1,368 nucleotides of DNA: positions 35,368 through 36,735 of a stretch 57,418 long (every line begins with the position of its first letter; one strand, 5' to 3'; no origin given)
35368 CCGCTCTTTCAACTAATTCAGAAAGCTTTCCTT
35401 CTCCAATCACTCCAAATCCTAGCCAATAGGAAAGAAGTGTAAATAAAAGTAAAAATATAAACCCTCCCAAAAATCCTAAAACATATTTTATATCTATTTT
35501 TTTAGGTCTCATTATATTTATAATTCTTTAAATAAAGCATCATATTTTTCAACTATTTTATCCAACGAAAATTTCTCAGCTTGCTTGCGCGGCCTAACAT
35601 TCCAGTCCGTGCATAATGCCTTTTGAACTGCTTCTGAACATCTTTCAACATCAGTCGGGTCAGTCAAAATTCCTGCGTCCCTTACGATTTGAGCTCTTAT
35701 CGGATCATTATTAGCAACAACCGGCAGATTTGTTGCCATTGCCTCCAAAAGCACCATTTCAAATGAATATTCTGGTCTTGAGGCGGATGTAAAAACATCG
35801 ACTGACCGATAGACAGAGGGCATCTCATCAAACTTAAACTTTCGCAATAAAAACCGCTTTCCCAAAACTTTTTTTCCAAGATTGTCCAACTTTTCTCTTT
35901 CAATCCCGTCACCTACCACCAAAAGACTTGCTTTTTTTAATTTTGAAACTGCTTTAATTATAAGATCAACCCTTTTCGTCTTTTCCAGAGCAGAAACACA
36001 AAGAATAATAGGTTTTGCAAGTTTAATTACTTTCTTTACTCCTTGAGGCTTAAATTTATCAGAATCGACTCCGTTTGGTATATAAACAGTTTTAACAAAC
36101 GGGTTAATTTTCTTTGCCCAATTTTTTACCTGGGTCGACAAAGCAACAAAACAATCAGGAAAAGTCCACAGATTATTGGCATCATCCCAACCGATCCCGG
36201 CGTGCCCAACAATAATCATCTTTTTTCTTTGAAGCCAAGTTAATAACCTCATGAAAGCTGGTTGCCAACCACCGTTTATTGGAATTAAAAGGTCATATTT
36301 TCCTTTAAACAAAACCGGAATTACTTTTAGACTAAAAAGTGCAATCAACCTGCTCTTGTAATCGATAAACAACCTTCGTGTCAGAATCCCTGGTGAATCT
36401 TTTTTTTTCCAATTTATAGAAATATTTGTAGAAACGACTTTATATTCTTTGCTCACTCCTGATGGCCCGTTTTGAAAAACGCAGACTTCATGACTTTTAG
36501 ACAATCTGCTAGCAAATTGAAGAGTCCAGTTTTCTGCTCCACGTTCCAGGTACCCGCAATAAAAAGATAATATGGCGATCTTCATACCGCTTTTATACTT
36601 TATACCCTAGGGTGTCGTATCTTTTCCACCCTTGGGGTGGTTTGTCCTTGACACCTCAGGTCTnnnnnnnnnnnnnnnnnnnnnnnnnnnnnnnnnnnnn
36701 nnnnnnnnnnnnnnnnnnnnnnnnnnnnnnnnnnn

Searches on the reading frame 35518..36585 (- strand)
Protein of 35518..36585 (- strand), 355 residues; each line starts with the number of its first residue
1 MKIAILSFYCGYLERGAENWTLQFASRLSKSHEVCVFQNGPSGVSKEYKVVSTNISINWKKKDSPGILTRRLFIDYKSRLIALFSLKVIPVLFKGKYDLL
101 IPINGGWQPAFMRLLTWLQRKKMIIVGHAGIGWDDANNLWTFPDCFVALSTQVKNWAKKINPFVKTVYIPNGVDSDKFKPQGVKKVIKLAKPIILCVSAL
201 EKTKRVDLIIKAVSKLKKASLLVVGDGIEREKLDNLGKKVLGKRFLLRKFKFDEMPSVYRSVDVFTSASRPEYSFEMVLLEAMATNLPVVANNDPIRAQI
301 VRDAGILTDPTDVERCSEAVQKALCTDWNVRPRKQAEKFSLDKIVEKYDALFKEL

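Call 5: search_protein_families(library=pfam, proteins=[window:35518-36585:-], max_evalue=0.001)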
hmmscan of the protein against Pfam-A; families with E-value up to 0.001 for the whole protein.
window:35518-36585:- (355 aa): 3 families
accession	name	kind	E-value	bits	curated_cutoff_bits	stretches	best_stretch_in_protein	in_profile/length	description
PF13692.12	Glyco_trans_1_4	-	2.3e-22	80.3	27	1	192-324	2-140/142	Glycosyl transferases group 1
PF00534.26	Glycos_transf_1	-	1.3e-21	77.3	26.4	1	185-325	9-157/172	Glycosyl transferases group 1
PF13439.12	Glyco_transf_4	-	2.2e-08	34.7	28.5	1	16-176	3-169/170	Glycosyltransferase Family 4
